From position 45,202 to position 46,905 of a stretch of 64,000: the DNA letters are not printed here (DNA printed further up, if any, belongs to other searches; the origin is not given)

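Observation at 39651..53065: Accessory-looking block combining thiol and redox functions with a two-component flavin monooxygenase pair, two decarboxylase types, a thiol-dioxygenase-like cupin and a coxMSL-type Mo-hydroxylase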

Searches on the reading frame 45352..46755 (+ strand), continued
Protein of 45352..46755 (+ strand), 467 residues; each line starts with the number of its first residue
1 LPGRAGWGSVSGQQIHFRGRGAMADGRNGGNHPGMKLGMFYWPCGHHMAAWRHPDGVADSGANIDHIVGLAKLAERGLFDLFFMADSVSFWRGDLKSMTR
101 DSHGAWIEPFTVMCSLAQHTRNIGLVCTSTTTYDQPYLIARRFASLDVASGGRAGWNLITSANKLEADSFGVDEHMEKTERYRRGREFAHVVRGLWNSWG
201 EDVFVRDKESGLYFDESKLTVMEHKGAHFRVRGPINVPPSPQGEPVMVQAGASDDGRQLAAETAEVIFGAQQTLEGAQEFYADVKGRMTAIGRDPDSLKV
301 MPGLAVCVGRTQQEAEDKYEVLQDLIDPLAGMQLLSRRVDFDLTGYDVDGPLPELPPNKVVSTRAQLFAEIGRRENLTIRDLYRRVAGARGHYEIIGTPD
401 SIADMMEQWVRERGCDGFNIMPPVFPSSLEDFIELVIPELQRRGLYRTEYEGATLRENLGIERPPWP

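Call 108: search_protein_families(library=pfam, proteins=[L105:3699-4736:+, L105:2618-3664:+, L105:6265-7890:-, L127:2192-3142:+, L127:4991-6325:+, L118:11512-12222:-, L118:7308-8303:+, L124:8922-9644:+, L102:7032-8309:+, L096:4002-5366:+], max_evalue=0.00001)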
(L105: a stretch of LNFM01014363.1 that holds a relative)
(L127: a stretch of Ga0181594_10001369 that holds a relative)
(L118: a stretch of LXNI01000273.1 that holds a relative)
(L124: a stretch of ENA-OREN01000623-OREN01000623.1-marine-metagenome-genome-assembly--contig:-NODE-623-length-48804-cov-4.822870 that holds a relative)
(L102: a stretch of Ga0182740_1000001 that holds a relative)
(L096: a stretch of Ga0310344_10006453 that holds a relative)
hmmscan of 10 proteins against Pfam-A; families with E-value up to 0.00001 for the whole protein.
L105:3699-4736:+ (345 aa): 1 family
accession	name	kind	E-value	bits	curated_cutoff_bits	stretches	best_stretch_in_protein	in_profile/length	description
PF03401.19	TctC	-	7.9e-56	190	27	1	72-341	2-273/274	Tripartite tricarboxylate transporter family receptor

L105:2618-3664:+ (348 aa): 1 family
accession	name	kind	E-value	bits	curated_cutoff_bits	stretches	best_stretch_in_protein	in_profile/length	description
PF03401.19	TctC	-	1.1e-45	156.7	27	1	72-344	2-274/274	Tripartite tricarboxylate transporter family receptor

L105:6265-7890:- (541 aa): 3 families
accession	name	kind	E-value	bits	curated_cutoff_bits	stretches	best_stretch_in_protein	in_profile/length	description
PF00773.25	RNB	-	1.2e-84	284.8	29.3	1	104-435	2-325/326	RNB domain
PF18614.7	RNase_II_C_S1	-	1.1e-14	54.4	26.6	1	483-540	2-59/59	RNase II-type exonuclease C-terminal S1 domain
PF00575.29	S1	-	5.6e-06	27.1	22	0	479-537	3-71/74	S1 RNA binding domain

L127:2192-3142:+ (316 aa): 0 families

L127:4991-6325:+ (444 aa): 1 family
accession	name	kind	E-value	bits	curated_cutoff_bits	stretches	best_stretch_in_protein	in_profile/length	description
PF03480.18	DctP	-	1.5e-33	116.8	23.4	1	135-408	4-275/286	Bacterial extracellular solute-binding protein, family 7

L118:11512-12222:- (236 aa): 0 families

L118:7308-8303:+ (331 aa): 1 family
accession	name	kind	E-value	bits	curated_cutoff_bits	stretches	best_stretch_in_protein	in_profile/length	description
PF00696.33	AA_kinase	-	2.2e-19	70.6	24.9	1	20-312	1-234/234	Amino acid kinase family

L124:8922-9644:+ (240 aa): 1 family
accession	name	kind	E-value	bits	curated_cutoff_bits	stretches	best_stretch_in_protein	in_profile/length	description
PF02581.23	TMP-TENI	-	5.7e-51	172.9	27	1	29-210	1-180/180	Thiamine monophosphate synthase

L102:7032-8309:+ (425 aa): 1 family
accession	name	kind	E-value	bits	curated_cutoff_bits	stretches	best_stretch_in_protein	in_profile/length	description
PF06508.19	QueC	-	5.3e-08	33.1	22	1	264-344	131-209/210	Queuosine biosynthesis protein QueC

L096:4002-5366:+ (454 aa): 2 families
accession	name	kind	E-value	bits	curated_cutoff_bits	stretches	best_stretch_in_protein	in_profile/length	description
PF03972.19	MmgE_PrpD_N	-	2.4e-54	184.6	32.1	1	7-244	1-241/244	MmgE/PrpD N-terminal domain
PF19305.4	MmgE_PrpD_C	-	9.2e-31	107.4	32.1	1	264-434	1-170/173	MmgE/PrpD C-terminal domain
